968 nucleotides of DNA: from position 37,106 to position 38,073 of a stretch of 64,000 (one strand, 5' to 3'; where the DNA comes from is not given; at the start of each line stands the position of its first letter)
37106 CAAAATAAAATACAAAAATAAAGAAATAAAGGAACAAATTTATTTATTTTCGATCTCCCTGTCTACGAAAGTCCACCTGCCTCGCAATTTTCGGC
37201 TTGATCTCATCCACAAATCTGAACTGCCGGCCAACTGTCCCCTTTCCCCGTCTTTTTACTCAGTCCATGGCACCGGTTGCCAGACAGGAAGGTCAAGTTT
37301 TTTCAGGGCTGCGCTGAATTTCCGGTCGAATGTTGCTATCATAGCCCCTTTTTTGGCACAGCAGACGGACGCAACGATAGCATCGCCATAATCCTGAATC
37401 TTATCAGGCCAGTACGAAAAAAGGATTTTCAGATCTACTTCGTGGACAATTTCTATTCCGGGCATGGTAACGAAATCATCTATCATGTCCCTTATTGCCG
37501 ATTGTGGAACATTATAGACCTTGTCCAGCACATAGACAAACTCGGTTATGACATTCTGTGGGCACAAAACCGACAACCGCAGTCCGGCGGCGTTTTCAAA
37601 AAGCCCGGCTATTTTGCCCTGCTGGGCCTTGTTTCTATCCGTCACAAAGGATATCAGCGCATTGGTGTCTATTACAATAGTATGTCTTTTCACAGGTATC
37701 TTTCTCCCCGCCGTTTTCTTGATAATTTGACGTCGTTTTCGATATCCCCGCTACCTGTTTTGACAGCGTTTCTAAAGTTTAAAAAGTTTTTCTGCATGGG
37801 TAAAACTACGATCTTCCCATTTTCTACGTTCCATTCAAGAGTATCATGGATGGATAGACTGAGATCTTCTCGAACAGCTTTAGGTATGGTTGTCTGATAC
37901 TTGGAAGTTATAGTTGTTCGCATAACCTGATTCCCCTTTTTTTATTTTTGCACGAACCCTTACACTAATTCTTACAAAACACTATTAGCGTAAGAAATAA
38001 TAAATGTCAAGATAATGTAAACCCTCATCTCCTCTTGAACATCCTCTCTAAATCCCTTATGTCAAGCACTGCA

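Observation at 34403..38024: A 3.6-kb accessory islet inserted between mutL and miaA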

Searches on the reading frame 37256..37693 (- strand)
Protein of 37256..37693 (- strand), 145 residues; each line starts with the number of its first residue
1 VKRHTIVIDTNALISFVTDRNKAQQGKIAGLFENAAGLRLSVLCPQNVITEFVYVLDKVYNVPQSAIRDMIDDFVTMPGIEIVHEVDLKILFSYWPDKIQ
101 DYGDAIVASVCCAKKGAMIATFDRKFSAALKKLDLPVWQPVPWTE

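Call 3: search_protein_families(library=pfam, proteins=[window:37256-37693:-], max_evalue=0.01)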
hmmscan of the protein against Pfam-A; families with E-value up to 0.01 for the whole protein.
window:37256-37693:- (145 aa): 3 families
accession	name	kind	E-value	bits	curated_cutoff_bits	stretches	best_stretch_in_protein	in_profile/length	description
PF01850.27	PIN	-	6.7e-10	40.1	23.6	1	6-128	1-116/120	PIN domain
PF13470.12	PIN_3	-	2.5e-07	31.9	27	1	6-125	2-115/115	PIN domain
PF16289.11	PIN_12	-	0.00021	22.1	32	1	6-72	1-64/172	PIN domain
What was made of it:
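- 37256..37693 (-): vapC PIN-domain toxin, 145 aa, apparently intact. 4-nt overlap with vapB. PF01850 E 6.7e-10 (call 3).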

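Call 4: search_protein_families(library=padloc, proteins=[window:37256-37693:-], max_evalue=0.1)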
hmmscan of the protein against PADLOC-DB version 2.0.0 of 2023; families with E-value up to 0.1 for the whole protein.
window:37256-37693:- (145 aa): 0 families

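Call 23: search_protein_families(library=ncbifam, proteins=[window:37256-37693:-], max_evalue=0.1)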
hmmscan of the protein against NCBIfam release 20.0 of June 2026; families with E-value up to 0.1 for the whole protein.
window:37256-37693:- (145 aa): 1 family
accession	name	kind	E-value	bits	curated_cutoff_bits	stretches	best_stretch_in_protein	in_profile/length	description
NF047959.1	TA_toxin_VapC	equivalog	0.03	14.4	80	0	6-34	1-29/125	type II toxin-antitoxin system VapC family toxin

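Call 55: find_encoding_contigs(protein=window:37256-37693:-, flank=8000, max_places=6)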
Protein window:37256-37693:- (145 aa): 23 contigs read that carry it; 6 places shown.
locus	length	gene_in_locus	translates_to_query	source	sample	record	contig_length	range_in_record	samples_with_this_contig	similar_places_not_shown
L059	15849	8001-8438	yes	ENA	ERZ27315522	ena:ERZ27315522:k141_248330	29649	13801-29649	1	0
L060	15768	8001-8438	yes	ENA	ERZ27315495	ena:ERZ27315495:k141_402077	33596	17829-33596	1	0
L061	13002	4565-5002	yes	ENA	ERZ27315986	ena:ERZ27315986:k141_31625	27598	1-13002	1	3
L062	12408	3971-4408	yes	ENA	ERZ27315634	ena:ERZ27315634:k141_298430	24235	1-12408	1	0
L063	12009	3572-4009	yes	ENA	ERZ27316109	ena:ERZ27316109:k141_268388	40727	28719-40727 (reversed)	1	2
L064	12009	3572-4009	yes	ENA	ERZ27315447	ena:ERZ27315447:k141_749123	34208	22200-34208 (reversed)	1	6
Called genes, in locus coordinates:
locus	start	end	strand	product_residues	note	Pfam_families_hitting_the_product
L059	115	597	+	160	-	PF02559:CarD_TRCF_RID, PF21095:CarD_C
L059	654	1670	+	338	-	PF27675:YCF81_N, PF01850:PIN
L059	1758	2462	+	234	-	PF01128:IspD, PF12804:NTP_transf_3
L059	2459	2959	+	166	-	PF02542:YgbB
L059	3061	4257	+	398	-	PF00162:PGK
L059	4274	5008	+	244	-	PF01416:PseudoU_synth_1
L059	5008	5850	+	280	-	PF01370:Epimerase, PF04321:RmlD_sub_bind, PF01073:3Beta_HSD, PF13460:NAD_binding_10 (weak), PF16363:GDP_Man_Dehyd, PF02719:Polysacc_synt_2, PF07993:NAD_binding_4 (faint)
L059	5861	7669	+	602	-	PF02518:HATPase_c, PF13589:HATPase_c_3, PF01119:DNA_mis_repair, PF08676:MutL_C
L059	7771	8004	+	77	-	PF04014:MazE_antitoxin, PF15937:PrlF_antitoxin (weak)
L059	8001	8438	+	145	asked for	PF13470:PIN_3 (weak), PF01850:PIN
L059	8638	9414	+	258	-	-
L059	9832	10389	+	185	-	-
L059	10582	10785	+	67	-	PF15919:HicB_lk_antitox (weak)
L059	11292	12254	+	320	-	PF01745:IPT (weak), PF13238:AAA_18 (faint), PF01715:IPPT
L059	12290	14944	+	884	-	PF00133:tRNA-synt_1, PF09334:tRNA-synt_1g, PF13603:tRNA-synt_1_2, PF09334:tRNA-synt_1g (weak), PF08264:Anticodon_1, PF10458:Val_tRNA-synt_C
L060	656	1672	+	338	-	PF27675:YCF81_N, PF01850:PIN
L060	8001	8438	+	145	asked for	PF13470:PIN_3 (weak), PF01850:PIN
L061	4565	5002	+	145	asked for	PF13470:PIN_3 (weak), PF01850:PIN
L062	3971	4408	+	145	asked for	PF13470:PIN_3 (weak), PF01850:PIN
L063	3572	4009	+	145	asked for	PF13470:PIN_3 (weak), PF01850:PIN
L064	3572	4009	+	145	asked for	PF13470:PIN_3 (weak), PF01850:PIN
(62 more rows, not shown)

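Call 61: search_protein_families(library=phrogs, proteins=[window:37256-37693:-], max_evalue=0.01)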
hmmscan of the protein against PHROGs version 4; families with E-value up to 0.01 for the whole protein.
window:37256-37693:- (145 aa): 0 families

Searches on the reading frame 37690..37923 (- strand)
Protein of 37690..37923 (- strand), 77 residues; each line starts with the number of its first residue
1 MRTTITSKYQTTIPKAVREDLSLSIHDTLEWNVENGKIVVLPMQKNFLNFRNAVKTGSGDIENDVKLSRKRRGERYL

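Call 3: search_protein_families(library=pfam, proteins=[window:37690-37923:-], max_evalue=0.01)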
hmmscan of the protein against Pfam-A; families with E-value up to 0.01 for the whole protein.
window:37690-37923:- (77 aa): 2 families
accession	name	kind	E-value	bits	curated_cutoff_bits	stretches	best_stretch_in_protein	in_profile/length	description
PF04014.23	MazE_antitoxin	-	2.3e-10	40.7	24.7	1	3-46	2-46/48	Antidote-toxin recognition MazE, bacterial antitoxin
PF15937.10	PrlF_antitoxin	-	3.2e-07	30.9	32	1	3-42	2-41/99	prlF antitoxin for toxin YhaV_toxin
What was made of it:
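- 37690..37923 (-): vapB antitoxin with an AbrB/MazE-type DNA-binding domain, 77 aa. PF04014 E 2.3e-10 (call 3).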

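Call 4: search_protein_families(library=padloc, proteins=[window:37690-37923:-], max_evalue=0.1)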
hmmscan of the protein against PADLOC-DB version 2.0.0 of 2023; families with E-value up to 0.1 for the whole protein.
window:37690-37923:- (77 aa): 0 families

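Call 23: search_protein_families(library=ncbifam, proteins=[window:37690-37923:-], max_evalue=0.1)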
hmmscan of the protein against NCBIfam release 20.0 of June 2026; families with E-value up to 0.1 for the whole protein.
window:37690-37923:- (77 aa): 3 families
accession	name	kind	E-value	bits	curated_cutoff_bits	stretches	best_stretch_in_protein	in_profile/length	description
TIGR01439.1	lp_hng_hel_AbrB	domain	1e-08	34.7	28.3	1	2-42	1-42/44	transcriptional regulator, AbrB family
NF007429.0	PRK09974.1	equivalog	4.7e-08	32.9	125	1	3-41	15-53/114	type II toxin-antitoxin system PrlF family antitoxin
NF052488.1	TAtMazEAgrob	equivalog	0.012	15.8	130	1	12-46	17-51/87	type II toxin-antitoxin system antitoxin MazE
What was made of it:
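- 37690..37923 (-): TIGR01439 AbrB E 1e-8 (call 23).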

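Call 61: search_protein_families(library=phrogs, proteins=[window:37690-37923:-], max_evalue=0.01)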
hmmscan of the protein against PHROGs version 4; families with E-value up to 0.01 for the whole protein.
window:37690-37923:- (77 aa): 2 families
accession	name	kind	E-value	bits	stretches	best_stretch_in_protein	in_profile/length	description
phrog_10557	-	unknown function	1.9e-05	25.6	1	3-45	4-46/68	-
phrog_4324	-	unknown function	0.0085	17.3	0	12-46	16-50/89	-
